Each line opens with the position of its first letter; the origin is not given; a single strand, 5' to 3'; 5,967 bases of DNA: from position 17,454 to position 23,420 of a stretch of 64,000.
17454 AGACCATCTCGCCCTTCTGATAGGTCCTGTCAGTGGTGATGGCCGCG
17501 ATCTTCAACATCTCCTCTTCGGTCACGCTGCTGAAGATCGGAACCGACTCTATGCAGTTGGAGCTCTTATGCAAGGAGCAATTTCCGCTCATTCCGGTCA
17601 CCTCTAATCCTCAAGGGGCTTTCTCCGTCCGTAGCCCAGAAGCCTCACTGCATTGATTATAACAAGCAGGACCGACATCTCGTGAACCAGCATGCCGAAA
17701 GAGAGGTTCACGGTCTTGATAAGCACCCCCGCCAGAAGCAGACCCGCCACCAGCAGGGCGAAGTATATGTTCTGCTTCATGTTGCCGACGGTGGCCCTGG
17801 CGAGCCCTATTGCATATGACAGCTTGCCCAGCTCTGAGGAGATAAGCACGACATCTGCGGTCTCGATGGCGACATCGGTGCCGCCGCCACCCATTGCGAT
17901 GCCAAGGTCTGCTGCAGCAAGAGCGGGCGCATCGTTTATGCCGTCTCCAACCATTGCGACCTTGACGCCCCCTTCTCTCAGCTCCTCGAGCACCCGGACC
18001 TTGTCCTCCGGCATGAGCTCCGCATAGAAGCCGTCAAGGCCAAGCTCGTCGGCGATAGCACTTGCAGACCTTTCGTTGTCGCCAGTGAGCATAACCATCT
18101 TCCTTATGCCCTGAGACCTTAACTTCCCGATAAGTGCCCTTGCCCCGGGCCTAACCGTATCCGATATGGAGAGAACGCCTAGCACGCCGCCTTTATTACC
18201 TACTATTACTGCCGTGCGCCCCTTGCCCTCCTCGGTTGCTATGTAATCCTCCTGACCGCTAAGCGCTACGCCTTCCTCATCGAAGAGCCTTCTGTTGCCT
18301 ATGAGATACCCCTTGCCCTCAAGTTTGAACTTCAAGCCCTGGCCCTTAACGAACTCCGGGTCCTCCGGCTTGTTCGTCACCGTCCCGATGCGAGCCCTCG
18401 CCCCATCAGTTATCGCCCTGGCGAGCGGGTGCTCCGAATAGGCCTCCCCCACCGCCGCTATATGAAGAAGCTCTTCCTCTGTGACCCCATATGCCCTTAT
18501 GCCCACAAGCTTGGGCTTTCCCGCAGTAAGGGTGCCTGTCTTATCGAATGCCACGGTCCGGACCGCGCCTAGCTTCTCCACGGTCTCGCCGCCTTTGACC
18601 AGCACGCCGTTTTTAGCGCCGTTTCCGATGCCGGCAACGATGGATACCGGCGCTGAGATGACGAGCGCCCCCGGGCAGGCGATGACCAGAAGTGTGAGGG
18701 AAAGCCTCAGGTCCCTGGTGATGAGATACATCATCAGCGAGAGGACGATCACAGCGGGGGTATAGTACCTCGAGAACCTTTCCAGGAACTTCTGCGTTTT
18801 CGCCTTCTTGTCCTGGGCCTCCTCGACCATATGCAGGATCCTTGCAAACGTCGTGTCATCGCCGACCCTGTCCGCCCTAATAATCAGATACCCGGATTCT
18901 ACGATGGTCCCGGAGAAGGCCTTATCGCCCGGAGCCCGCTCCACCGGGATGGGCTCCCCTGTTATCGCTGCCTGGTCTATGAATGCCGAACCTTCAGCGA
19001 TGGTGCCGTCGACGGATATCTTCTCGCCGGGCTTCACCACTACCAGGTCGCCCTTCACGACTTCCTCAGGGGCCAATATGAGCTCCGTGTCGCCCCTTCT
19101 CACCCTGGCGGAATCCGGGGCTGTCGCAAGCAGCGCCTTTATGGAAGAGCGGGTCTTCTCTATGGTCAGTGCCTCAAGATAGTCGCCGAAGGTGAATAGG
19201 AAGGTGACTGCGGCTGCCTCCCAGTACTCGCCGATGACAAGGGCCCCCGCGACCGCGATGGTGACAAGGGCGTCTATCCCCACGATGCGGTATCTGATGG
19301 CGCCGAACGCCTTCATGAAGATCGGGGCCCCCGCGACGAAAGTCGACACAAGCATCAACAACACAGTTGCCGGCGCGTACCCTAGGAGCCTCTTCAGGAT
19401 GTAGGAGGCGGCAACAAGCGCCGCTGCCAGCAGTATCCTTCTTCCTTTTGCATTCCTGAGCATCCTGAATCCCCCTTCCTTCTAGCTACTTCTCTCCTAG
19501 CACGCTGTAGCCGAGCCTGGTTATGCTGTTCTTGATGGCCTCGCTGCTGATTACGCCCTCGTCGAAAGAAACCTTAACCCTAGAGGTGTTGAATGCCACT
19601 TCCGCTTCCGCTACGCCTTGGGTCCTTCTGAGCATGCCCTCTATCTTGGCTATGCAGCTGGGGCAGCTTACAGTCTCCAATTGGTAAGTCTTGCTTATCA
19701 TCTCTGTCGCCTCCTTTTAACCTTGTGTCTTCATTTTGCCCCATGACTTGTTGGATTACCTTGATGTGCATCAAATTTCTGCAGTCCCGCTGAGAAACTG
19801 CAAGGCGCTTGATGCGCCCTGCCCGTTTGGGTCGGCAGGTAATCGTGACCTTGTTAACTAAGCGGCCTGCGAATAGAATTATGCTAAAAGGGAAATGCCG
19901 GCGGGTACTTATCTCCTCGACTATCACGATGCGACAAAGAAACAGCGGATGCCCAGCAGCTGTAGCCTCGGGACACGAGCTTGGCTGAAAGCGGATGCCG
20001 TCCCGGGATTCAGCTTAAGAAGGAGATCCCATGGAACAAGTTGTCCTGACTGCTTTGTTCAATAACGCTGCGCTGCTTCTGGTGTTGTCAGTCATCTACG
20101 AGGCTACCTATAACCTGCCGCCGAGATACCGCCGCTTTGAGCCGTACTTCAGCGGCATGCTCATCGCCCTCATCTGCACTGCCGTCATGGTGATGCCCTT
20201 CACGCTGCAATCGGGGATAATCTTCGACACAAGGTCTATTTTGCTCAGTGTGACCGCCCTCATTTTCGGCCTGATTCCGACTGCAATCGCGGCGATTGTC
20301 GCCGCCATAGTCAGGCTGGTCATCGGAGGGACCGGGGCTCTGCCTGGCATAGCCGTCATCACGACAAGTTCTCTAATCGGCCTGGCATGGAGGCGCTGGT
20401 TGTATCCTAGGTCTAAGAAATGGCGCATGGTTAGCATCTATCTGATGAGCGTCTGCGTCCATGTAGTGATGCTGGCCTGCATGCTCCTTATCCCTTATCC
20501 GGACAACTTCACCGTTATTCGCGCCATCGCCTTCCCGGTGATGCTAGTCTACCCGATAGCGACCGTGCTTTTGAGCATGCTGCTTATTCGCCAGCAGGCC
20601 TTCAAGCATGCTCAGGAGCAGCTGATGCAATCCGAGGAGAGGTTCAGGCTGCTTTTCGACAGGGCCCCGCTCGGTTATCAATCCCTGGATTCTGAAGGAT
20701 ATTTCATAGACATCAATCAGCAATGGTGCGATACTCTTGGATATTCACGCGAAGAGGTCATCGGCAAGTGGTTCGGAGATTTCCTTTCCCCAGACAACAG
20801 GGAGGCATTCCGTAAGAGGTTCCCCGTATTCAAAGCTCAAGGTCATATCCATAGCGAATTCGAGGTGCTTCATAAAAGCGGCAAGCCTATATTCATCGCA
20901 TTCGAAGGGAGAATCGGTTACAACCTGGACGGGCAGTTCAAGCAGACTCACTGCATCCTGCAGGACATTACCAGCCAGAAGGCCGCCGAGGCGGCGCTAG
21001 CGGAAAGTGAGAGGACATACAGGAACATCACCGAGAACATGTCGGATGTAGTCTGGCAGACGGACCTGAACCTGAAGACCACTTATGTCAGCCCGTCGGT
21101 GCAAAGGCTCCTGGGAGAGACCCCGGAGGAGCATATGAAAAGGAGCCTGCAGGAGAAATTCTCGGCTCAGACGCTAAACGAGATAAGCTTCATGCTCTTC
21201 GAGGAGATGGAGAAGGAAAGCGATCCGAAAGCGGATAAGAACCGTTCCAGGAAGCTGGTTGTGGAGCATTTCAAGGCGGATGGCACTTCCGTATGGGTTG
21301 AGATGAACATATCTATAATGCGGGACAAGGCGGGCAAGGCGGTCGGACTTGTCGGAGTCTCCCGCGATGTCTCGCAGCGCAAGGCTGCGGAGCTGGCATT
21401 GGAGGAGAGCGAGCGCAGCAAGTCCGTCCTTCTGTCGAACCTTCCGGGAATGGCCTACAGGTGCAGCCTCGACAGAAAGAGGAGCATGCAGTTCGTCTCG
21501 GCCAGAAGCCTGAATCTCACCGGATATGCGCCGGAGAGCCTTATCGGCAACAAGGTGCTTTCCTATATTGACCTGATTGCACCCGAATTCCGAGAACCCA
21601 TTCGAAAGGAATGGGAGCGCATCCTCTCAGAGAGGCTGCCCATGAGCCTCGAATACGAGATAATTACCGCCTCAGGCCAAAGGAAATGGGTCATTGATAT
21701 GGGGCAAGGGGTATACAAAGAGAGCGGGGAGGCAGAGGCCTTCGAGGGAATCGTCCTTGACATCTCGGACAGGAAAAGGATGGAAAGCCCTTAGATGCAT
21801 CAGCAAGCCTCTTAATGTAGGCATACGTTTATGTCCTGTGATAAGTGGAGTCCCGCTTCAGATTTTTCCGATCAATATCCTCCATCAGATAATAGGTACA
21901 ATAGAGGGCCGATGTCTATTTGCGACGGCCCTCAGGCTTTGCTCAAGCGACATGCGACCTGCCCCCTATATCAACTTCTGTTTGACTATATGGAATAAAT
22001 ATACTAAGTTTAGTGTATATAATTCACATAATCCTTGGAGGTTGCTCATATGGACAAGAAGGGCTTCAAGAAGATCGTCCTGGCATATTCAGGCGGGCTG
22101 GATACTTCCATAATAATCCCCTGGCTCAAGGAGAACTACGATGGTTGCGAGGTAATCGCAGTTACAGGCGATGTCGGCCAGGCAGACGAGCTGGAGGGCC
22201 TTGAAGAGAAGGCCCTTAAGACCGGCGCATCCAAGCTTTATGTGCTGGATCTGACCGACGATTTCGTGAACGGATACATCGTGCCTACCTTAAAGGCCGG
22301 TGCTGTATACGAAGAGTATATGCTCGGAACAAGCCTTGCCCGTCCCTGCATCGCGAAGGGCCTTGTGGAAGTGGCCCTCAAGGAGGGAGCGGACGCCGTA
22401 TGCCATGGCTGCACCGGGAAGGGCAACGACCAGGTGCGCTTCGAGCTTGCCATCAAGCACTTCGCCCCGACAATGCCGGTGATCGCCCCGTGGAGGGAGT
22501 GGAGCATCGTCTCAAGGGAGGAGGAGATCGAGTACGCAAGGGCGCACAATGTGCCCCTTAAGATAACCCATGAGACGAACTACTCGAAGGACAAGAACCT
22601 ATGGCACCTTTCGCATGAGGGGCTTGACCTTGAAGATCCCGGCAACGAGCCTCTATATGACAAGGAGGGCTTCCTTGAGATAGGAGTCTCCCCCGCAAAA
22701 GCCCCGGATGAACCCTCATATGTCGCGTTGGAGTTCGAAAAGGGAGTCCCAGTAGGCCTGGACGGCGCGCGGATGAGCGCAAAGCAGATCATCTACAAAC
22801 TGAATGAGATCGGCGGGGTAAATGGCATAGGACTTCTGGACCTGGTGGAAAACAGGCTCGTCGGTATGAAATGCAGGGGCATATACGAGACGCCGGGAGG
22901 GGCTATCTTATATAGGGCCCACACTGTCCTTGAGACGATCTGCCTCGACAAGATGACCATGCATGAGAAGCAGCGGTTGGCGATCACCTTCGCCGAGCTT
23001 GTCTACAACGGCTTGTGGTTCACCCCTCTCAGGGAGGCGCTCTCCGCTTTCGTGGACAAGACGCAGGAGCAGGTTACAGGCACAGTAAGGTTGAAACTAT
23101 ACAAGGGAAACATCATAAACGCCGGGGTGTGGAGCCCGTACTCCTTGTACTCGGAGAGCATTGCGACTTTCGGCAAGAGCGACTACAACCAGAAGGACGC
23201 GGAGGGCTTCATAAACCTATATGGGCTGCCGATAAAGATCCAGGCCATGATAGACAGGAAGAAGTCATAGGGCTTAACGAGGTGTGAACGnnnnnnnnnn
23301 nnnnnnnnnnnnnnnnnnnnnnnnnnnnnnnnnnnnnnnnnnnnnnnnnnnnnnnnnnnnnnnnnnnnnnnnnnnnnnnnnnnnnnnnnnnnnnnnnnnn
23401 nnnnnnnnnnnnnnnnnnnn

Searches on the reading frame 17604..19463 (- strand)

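Call 12: search_protein_families(library=ncbifam, proteins=[window:17604-19463:-], max_evalue=0.00001)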
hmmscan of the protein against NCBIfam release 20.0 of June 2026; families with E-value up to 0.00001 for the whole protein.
window:17604-19463:- (619 aa): 19 families
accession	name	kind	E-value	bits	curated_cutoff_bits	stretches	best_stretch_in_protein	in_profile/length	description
TIGR01525.1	ATPase-IB_hvy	subfamily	1.1e-169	565.9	346.25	1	63-608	1-560/560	heavy metal translocating P-type ATPase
TIGR01512.1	ATPase-IB2_Cd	subfamily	6.2e-153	510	313.5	2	63-355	1-283/494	cadmium family heavy metal-translocating P-type ATPase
NF008262.1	PRK11033.1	equivalog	6.6e-141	471.2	1005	1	9-609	125-728/731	zinc/cadmium/mercury/lead-transporting ATPase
NF033775.1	P_type_ZntA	exception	4.5e-125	418.7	1240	1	12-609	133-729/732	Zn(II)/Cd(II)/Pb(II) translocating P-type ATPase ZntA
TIGR01511.1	ATPase-IB1_Cu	subfamily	7.5e-123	411.2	397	1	44-608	1-541/542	copper-translocating P-type ATPase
NF007952.0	PRK10671.1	equivalog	5.6e-112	375.4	1316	1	80-611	289-834/838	copper-exporting P-type ATPase CopA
TIGR01494.1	ATPase_P-type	subfamily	1.3e-76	258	62.3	1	87-590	3-471/478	HAD-IC family P-type ATPase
TIGR01647.1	ATPase-IIIA_H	equivalog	2.7e-54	184.6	615.5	2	66-338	41-325/755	plasma-membrane proton-efflux P-type ATPase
TIGR01497.1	kdpB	equivalog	1.8e-53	181.7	527.9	1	90-548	77-556/675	potassium-transporting ATPase subunit KdpB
NF010609.0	PRK14010.1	equivalog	1e-46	159.4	1323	1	90-550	76-553/673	K(+)-transporting ATPase subunit B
TIGR01522.1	ATPase-IIA2_Ca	equivalog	7.1e-39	133.2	798.3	2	480-585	568-673/854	calcium-transporting P-type ATPase, PMR1-type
TIGR01517.1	ATPase-IIB_Ca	equivalog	4.8e-35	121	507.05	2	484-572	612-699/882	calcium-translocating P-type ATPase, PMCA-type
TIGR01116.1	ATPase-IIA1_Ca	equivalog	2e-31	108.9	703.4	2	427-568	457-611/799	calcium-translocating P-type ATPase, SERCA-type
TIGR01523.1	ATPase-IID_K-Na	equivalog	3.8e-30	104.2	645.05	1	481-592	673-781/997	potassium/sodium efflux P-type ATPase, fungal-type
TIGR01657.1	P-ATPase-V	hypoth_equivalog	4.7e-29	100.6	618.25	3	480-525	783-828/1055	ATP13A2 family polyamine export P-type ATPase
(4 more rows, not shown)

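Call 13: search_protein_families(library=pfam, proteins=[window:17604-19463:-], max_evalue=0.00001)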
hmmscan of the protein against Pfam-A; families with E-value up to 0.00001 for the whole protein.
window:17604-19463:- (619 aa): 2 families
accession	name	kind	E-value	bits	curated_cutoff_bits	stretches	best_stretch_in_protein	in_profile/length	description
PF00122.25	E1-E2_ATPase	-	7.5e-49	166.1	28.1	1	115-285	3-181/181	E1-E2 ATPase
PF00702.32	Hydrolase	-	7e-37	128.1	26.4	1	301-519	1-191/191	haloacid dehalogenase-like hydrolase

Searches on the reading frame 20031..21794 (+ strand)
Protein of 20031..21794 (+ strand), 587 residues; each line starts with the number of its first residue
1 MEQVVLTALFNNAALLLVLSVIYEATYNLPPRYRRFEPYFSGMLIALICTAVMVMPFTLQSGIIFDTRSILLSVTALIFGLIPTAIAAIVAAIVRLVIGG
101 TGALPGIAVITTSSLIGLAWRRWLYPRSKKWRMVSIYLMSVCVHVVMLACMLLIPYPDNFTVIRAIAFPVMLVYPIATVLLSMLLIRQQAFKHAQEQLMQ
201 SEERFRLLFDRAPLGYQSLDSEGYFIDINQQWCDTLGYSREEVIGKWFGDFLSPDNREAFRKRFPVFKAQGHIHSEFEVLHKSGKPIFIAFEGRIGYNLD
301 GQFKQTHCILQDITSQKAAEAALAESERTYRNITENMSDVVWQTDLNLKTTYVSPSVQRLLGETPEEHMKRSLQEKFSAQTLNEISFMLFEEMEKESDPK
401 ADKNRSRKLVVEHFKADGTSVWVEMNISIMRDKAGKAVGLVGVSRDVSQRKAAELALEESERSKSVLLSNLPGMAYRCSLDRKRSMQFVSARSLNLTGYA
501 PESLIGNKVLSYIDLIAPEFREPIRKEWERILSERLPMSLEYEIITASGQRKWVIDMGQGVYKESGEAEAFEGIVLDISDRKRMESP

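Call 12: search_protein_families(library=ncbifam, proteins=[window:20031-21794:+], max_evalue=0.00001)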
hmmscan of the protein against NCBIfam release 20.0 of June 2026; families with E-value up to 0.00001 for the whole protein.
window:20031-21794:+ (587 aa): 14 families
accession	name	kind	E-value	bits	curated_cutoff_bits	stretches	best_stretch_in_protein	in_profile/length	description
TIGR00229.1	sensory_box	domain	1.8e-56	189.7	22.9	3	200-323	2-126/126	PAS domain S-box protein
NF053781.1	cdiGMPphdstlr2612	equivalog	1.6e-32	112.2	1600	2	415-581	668-829/1268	Tlr1612 family c-di-GMP phosphodiesterase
NF007298.0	PRK09776.1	equivalog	1.1e-24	86.5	1135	2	413-584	380-546/1111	diguanylate cyclase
NF041777.1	sens_FixL_Rhizob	equivalog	3.5e-18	65.5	850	0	417-509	78-168/485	sensor protein FixL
NF047874.1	MASE3_PAS_HK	subfamily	1.2e-13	50.7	560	0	167-320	243-382/655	MASE3 domain-containing sensor histidine kinase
NF052573.1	HisKinEspAMyxo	equivalog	5.1e-11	41.3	1400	1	271-466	201-384/755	serine histidine kinase EspA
NF041880.1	EPS_EpsF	equivalog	1.6e-08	33.5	900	0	325-487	141-296/492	response regulator EpsF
NF010076.0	PRK13557.1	subfamily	7.5e-08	31.2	631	0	413-465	110-162/540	histidine kinase famiy protein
NF008302.0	PRK11091.1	equivalog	2.8e-07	29.1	838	1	309-470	136-289/779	aerobic respiration two-component sensor histidine kinase ArcB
NF045675.1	PhdiestaseDibA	equivalog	5.2e-07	28.4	980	1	132-325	3-201/623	phosphodiesterase DibA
NF008468.0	PRK11360.1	equivalog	6.2e-07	28.2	646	0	321-462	261-392/616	two-component system sensor histidine kinase AtoS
NF052652.1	YtvA_fam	equivalog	8.5e-07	28.8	250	0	404-463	71-130/243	YtvA family blue-light photoreceptor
NF046044.1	PnpS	equivalog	8.6e-07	28.3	400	0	188-321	40-168/390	two-component system histidine kinase PnpS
NF052574.1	HisKinEspCMyxo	equivalog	2.6e-06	25.9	1200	0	345-462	305-413/785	serine histidine kinase EspC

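Call 13: search_protein_families(library=pfam, proteins=[window:20031-21794:+], max_evalue=0.00001)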
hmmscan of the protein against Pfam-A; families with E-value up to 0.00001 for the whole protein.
window:20031-21794:+ (587 aa): 6 families
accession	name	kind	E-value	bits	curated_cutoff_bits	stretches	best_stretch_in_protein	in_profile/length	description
PF08447.18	PAS_3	-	1.1e-32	112.6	25.6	2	488-575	3-89/89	PAS fold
PF13426.13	PAS_9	-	1.6e-30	105.9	27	2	219-314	7-102/103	PAS domain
PF08448.16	PAS_4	-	8.7e-27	94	23.1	2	335-451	2-109/110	PAS fold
PF00989.32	PAS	-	5.5e-25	88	22.6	2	330-447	3-113/113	PAS fold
PF07694.17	5TM-5TMR_LYT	-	6.5e-24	84.9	24.6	1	35-185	15-166/169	5TMR of 5TMR-LYT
PF13188.13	PAS_8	-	4.5e-12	45.8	21.8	0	203-257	1-52/65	PAS domain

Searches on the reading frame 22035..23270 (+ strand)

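Call 12: search_protein_families(library=ncbifam, proteins=[window:22035-23270:+], max_evalue=0.00001)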
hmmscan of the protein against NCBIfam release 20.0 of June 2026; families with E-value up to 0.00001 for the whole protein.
window:22035-23270:+ (411 aa): 6 families
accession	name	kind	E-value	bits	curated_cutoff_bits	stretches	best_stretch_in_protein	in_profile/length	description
NF001770.0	PRK00509.1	equivalog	2.4e-172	573.5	334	1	11-407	4-398/401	argininosuccinate synthase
TIGR00032.1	argG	equivalog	7.3e-138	460.1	268.2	1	13-404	1-390/394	argininosuccinate synthase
NF010392.0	PRK13820.1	equivalog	2.6e-125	418.5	512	1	12-407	3-392/395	argininosuccinate synthase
NF003385.0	PRK04527.1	equivalog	2.4e-64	217.4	603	1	12-409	4-398/401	argininosuccinate synthase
NF038212.1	argG_rel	exception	3.1e-50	171.1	425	1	11-372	14-368/381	argininosuccinate synthase-related protein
NF003779.0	PRK05370.1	equivalog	2e-46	158.7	657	1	12-359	12-368/448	argininosuccinate synthase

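Call 13: search_protein_families(library=pfam, proteins=[window:22035-23270:+], max_evalue=0.00001)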
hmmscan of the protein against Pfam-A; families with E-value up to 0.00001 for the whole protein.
window:22035-23270:+ (411 aa): 2 families
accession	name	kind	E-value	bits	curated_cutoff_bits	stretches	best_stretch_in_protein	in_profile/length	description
PF20979.2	Arginosuc_syn_C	-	1e-73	248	27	1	183-402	1-218/219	Arginosuccinate synthase C-terminal domain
PF00764.25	Arginosuc_synth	-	3.6e-64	216.1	27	1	13-174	1-162/162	Arginosuccinate synthase N-terminal HUP domain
